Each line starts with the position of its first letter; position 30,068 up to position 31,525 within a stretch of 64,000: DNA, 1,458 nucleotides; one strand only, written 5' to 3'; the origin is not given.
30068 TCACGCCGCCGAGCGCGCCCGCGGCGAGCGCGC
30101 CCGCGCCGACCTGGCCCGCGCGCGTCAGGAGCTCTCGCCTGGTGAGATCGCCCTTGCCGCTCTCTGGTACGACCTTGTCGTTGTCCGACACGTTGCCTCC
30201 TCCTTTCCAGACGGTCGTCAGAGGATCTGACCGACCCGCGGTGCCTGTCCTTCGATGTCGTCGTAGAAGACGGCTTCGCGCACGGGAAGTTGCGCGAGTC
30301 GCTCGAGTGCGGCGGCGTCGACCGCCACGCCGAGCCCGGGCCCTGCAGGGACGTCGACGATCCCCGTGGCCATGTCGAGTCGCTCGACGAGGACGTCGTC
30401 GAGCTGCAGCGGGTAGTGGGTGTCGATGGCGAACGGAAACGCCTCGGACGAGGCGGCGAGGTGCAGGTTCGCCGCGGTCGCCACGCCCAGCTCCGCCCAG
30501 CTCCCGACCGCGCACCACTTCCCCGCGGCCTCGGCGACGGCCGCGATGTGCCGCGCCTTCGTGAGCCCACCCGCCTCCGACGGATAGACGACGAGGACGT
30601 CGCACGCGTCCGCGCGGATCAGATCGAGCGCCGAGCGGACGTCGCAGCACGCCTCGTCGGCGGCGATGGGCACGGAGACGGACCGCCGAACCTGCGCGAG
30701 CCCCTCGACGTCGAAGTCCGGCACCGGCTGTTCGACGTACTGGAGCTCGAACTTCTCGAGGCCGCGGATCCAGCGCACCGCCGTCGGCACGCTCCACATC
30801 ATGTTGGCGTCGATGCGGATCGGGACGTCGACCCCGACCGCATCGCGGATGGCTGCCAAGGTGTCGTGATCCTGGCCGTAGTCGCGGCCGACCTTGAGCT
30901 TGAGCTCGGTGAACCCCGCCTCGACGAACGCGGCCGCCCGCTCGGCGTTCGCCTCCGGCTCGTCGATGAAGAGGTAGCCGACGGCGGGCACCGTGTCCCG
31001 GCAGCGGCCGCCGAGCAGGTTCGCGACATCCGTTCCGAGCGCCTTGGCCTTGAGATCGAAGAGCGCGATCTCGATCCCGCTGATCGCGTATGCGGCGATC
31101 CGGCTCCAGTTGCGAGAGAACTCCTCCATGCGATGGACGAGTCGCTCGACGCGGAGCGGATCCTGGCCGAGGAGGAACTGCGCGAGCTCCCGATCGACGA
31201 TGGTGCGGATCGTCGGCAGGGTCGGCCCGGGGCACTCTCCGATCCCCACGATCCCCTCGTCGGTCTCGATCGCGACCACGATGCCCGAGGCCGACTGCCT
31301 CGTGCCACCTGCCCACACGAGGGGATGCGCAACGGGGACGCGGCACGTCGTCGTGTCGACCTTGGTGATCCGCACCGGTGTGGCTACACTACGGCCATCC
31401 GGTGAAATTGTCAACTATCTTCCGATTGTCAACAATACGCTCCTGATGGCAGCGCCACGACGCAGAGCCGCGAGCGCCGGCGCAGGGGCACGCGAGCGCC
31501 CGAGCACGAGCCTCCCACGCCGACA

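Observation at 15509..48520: Four enolase-superfamily genes and multiple paralog pairs in 33 kb: an uncharacterised N-acyl/D-amino-acid or peptide catabolic supercluster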

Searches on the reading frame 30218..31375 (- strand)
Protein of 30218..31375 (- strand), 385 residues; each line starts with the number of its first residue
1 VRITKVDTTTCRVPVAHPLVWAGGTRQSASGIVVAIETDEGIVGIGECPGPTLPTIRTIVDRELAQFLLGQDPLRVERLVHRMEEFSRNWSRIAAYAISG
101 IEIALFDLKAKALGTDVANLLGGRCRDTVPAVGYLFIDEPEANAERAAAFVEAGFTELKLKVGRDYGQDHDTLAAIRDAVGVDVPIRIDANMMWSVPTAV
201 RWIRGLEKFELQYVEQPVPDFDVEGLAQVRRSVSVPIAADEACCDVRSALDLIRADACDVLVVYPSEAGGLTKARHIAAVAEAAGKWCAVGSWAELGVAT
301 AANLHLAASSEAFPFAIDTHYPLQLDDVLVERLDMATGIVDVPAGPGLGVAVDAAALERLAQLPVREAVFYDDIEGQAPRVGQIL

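Call 6: search_protein_families(library=pfam, proteins=[window:30218-31375:-])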
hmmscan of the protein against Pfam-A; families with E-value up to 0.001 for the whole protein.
window:30218-31375:- (385 aa): 2 families
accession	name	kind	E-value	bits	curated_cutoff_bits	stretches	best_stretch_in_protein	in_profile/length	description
PF13378.12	MR_MLE_C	-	8e-61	206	29.4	1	144-355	3-218/219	Enolase C-terminal domain-like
PF02746.21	MR_MLE_N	-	6.3e-23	81.6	22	1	7-122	3-117/117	Mandelate racemase / muconate lactonizing enzyme, N-terminal domain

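Call 11: search_solved_structures(query=window:30218-31375:-, max_evalue=1e-10, show_alignments=3)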
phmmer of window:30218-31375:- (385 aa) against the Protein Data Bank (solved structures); distinct sequences matched with E-value up to 1e-10: 177 (the best 60 are shown).
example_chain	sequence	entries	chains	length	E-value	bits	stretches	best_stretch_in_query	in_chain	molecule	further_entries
2p88_A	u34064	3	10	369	2.7e-48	168.3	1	1-361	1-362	Mandelate racemase/muconate lactonizing enzyme family protein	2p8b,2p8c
2qde_A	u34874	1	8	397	4e-48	167.8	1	1-343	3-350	Mandelate racemase/muconate lactonizing enzyme family protein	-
4dye_A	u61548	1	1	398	8.4e-48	166.7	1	1-364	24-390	isomerase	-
3jva_A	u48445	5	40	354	1.2e-47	166.3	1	1-325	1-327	Dipeptide Epimerase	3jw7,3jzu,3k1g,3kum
2oqh_A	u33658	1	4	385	1.3e-47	166.1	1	1-366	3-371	Putative isomerase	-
2pgw_A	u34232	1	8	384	3.4e-47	164.7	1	3-351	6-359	Muconate cycloisomerase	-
3ozm_A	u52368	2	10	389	2.7e-44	155.2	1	2-353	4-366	Putative mandelate racemase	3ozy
3h12_A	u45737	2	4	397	2.9e-44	155.1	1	2-353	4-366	mandelate racemase | Putative mandelate racemase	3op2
3i4k_A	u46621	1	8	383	1.2e-43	153.1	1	2-354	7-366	Muconate lactonizing enzyme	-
3my9_A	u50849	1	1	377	1.8e-43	152.5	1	20-361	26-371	Muconate cycloisomerase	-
1jpm_A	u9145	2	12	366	7.9e-43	150.4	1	1-356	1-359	L-Ala-D/L-Glu Epimerase | similar to chloromuconate cycloisomerase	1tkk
1nu5_A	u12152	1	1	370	7.1e-42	147.2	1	1-354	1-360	Chloromuconate cycloisomerase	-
3q45_A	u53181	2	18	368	1.7e-39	139.4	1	2-355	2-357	Mandelate racemase/muconate lactonizing enzyme family; possible chloromuconate cycloisomer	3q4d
4ggb_A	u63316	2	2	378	3e-38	135.3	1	22-359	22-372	Putative uncharacterized protein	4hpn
2chr_A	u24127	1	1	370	3.5e-37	131.8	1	1-361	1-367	CHLOROMUCONATE CYCLOISOMERASE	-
3hpf_A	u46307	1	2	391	5.7e-34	121.2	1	31-359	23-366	Muconate cycloisomerase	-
3sjn_A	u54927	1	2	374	5.5e-31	111.4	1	28-356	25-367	Mandelate racemase/muconate lactonizing protein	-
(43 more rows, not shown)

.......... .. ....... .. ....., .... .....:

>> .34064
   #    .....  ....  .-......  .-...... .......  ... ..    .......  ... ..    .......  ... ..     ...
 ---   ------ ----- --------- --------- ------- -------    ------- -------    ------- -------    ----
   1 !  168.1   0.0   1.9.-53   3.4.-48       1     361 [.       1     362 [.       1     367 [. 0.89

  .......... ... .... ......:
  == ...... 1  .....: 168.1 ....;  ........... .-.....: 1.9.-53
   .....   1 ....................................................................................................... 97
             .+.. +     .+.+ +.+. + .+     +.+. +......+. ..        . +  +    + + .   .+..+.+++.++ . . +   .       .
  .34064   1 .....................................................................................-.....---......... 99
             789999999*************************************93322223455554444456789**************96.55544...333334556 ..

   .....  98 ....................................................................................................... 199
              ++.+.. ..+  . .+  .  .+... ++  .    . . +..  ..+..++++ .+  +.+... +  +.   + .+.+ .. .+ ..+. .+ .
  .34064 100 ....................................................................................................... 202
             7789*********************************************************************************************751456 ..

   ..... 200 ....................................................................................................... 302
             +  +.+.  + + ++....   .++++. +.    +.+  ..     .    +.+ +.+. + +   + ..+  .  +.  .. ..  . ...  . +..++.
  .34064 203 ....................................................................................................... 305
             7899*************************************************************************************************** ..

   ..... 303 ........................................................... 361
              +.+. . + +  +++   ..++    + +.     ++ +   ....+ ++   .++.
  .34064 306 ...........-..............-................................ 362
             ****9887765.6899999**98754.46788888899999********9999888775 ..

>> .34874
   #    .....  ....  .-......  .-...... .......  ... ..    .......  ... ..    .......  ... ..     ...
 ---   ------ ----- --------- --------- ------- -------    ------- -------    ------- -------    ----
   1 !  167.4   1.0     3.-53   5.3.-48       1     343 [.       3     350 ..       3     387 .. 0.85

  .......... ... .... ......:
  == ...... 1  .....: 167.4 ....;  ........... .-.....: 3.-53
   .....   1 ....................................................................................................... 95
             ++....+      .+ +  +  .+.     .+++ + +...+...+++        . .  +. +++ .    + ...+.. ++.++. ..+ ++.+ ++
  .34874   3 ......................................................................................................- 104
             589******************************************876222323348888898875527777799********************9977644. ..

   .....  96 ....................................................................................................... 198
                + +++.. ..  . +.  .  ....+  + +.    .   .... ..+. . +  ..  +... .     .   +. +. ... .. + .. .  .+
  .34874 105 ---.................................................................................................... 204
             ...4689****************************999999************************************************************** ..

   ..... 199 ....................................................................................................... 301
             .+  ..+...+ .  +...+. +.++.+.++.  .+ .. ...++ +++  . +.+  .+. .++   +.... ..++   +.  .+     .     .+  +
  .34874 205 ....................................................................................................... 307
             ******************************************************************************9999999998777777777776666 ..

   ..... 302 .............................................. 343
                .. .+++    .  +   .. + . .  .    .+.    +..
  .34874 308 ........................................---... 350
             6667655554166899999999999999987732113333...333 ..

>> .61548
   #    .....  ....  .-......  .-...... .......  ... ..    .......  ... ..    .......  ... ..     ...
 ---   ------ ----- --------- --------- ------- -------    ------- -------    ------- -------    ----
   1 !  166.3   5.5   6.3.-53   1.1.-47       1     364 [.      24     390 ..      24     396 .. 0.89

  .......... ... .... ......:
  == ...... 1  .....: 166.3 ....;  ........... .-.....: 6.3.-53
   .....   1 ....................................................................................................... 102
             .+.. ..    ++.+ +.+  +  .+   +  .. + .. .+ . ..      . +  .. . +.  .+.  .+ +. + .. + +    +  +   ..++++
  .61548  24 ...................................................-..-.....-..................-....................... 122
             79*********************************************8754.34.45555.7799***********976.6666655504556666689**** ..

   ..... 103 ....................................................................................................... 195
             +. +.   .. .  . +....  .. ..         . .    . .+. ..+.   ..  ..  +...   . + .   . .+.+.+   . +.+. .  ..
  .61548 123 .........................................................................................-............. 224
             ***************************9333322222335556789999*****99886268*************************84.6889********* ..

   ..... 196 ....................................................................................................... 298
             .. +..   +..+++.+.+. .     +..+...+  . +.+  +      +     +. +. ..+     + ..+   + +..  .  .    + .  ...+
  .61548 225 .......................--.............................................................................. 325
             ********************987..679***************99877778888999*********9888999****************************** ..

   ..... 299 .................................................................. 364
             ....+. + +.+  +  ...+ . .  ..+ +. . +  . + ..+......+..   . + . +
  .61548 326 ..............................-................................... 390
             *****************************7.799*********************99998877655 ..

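Call 13: search_protein_families(library=ncbifam, proteins=[window:30218-31375:-], max_evalue=0.00001)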
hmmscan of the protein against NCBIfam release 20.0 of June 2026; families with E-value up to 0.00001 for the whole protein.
window:30218-31375:- (385 aa): 19 families
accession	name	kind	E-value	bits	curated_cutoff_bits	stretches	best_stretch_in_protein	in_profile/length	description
TIGR02534.1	mucon_cyclo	subfamily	1.6e-58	198.5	334.95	1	3-360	1-365/368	muconate/chloromuconate family cycloisomerase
NF010624.0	PRK14017.1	equivalog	6.1e-47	160.5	311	1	32-362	16-362/382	galactonate dehydratase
NF047820.1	TalGalacDh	equivalog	2.6e-46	158.3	500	1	3-356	4-360/371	L-talarate/galactarate dehydratase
NF040790.2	glucon_galact_dh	equivalog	1.8e-39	135.7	750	1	28-361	22-370/390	bifunctional D-gluconate/D-galactonate dehydratase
NF040866.1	AraD_Arch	equivalog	2.8e-35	122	650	1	31-359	34-368/372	arabinonate dehydratase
NF043002.1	HProlDhtase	equivalog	3.6e-35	121.5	500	1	1-357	1-359/366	cis-3-hydroxy-L-proline dehydratase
NF041118.1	A_G_epim_Thtga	equivalog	4.6e-32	111.5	500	1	1-323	1-323/341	L-Ala-D/L-Glu epimerase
NF043051.1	ManoateDhtManD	equivalog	1.4e-31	109.7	550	2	172-359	194-382/403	D-mannonate dehydratase ManD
NF011654.0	PRK15072.1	subfamily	3.5e-29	101.9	430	2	172-358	195-382/404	D-galactonate dehydratase family protein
NF042940.1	racemase_DgcA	equivalog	4.6e-29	101.6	400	1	9-327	4-301/323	N-acetyl-D-Glu racemase DgcA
NF002782.0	PRK02901.1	equivalog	1.2e-27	96.7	288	1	140-344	86-292/328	o-succinylbenzoate synthase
TIGR01928.1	menC_lowGC_arch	equivalog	1.4e-27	96.6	200.65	1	12-310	4-300/325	o-succinylbenzoate synthase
TIGR03247.1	glucar-dehydr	equivalog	1.4e-22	80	828.7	1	148-363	190-408/441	glucarate dehydratase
NF011708.0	PRK15129.1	equivalog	1.6e-21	76.7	343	1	13-309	11-292/321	L-Ala-D/L-Glu epimerase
NF011968.0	PRK15440.1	equivalog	6.3e-21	74.7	393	1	31-288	59-316/395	L-rhamnonate dehydratase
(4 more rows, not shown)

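Call 15: find_homologous_proteins(query=window:30218-31375:-, max_evalue=1e-20)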
Query window:30218-31375:- (385 aa): 1697 proteins with E <= 1e-20 among 8000 candidates; the best 120 are listed.
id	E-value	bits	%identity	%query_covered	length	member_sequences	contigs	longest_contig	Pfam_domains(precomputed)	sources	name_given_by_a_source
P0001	1.2e-229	780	91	100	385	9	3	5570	PF13378.13,PF02746.22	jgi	jgi:L-alanine-DL-glutamate epimerase-like enolase superfamily enzyme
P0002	6.0e-222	755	86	100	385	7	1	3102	PF13378.13,PF02746.22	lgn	-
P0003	3.6e-218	742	86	100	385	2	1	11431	PF13378.13,PF02746.22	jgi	jgi:L-alanine-DL-glutamate epimerase-like enolase superfamily enzyme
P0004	6.2e-216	735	85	100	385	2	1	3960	PF13378.13,PF02746.22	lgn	-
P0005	2.1e-213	727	85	100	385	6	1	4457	PF13378.13,PF02746.22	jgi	jgi:L-alanine-DL-glutamate epimerase-like enolase superfamily enzyme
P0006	1.3e-210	717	83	100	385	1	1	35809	PF13378.13,PF02746.22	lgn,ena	-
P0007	1.3e-210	717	84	100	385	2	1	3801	PF13378.13,PF02746.22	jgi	jgi:L-alanine-DL-glutamate epimerase-like enolase superfamily enzyme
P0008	3.0e-209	713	82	100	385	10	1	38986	PF13378.13,PF02746.22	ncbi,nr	ncbi:MAG TPA: mandelate racemase/muconate lactonizing enzyme family protein [Gaiellaceae bacterium]|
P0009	4.4e-209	712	91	90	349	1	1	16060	PF13378.13,PF02746.22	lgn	-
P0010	2.0e-206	704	81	100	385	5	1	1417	PF13378.13,PF02746.22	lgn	-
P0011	7.0e-206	702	82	100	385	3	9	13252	PF13378.13,PF02746.22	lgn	-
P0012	2.6e-199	680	81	96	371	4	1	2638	PF13378.13,PF02746.22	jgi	-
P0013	7.4e-195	666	78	100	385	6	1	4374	PF13378.13,PF02746.22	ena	-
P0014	5.3e-194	663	77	100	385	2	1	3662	PF13378.13,PF02746.22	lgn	-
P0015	8.6e-193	659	77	100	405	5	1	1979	PF13378.13,PF02746.22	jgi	jgi:L-Ala-D/L-Glu epimerase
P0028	1.0e-190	652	74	100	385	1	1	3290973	PF13378.13,PF02746.22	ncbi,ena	-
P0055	8.7e-188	642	74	100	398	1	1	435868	PF13378.13,PF02746.22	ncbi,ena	-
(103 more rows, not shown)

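Call 17: find_encoding_contigs(protein=P0028, flank=10000, max_places=2)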
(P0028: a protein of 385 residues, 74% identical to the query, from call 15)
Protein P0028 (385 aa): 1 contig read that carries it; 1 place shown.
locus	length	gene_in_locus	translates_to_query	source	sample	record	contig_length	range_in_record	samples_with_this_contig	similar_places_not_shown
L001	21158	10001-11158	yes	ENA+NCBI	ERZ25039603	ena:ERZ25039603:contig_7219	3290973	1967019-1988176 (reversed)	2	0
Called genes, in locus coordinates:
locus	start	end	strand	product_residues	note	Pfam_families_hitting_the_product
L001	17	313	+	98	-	-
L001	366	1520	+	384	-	PF01546:Peptidase_M20, PF07687:M20_dimer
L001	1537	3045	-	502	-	PF07969:Amidohydro_3, PF01979:Amidohydro_1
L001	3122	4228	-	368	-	PF07690:MFS_1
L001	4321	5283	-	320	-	PF00155:Aminotran_1_2, PF01053:Cys_Met_Meta_PP (weak), PF01041:DegT_DnrJ_EryC1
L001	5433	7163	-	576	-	PF02129:Peptidase_S15, PF08530:PepX_C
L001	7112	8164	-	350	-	PF00005:ABC_tran, PF13304:AAA_21 (faint), PF08352:oligo_HPY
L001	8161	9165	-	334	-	PF00005:ABC_tran, PF13304:AAA_21 (weak), PF08352:oligo_HPY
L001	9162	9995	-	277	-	PF00392:GntR, PF07729:FCD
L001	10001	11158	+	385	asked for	PF02746:MR_MLE_N, PF13378:MR_MLE_C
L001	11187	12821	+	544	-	PF00496:SBP_bac_5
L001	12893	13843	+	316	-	PF19300:BPD_transp_1_N, PF00528:BPD_transp_1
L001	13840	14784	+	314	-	PF00528:BPD_transp_1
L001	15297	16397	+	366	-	PF07969:Amidohydro_3, PF01979:Amidohydro_1 (weak)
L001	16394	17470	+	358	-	PF00155:Aminotran_1_2, PF01212:Beta_elim_lyase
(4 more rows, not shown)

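Call 21: find_encoding_contigs(protein=P0055, flank=10000, max_places=2)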
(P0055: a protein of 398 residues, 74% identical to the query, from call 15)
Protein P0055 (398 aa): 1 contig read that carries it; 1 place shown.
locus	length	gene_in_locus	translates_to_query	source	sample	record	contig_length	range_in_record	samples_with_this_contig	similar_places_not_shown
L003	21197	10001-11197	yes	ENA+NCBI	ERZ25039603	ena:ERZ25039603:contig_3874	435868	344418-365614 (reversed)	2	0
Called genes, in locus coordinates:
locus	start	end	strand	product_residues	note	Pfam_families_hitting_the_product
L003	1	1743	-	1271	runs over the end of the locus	PF05378:Hydant_A_N, PF01968:Hydantoinase_A, PF02538:Hydantoinase_B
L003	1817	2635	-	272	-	PF00392:GntR, PF07729:FCD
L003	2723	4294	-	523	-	PF07969:Amidohydro_3, PF01979:Amidohydro_1 (faint)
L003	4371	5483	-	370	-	PF00155:Aminotran_1_2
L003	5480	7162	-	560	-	PF02129:Peptidase_S15, PF08530:PepX_C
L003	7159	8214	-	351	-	PF00005:ABC_tran, PF13304:AAA_21 (faint), PF08352:oligo_HPY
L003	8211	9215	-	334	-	PF00005:ABC_tran, PF13304:AAA_21 (weak), PF08352:oligo_HPY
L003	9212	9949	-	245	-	PF00392:GntR, PF07729:FCD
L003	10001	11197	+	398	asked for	PF02746:MR_MLE_N, PF13378:MR_MLE_C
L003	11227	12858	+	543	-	PF00496:SBP_bac_5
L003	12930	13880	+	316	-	PF19300:BPD_transp_1_N, PF00528:BPD_transp_1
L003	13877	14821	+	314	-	PF00528:BPD_transp_1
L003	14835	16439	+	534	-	PF07969:Amidohydro_3, PF01979:Amidohydro_1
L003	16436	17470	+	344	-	PF00155:Aminotran_1_2, PF01212:Beta_elim_lyase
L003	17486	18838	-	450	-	PF05977:MFS_3, PF07690:MFS_1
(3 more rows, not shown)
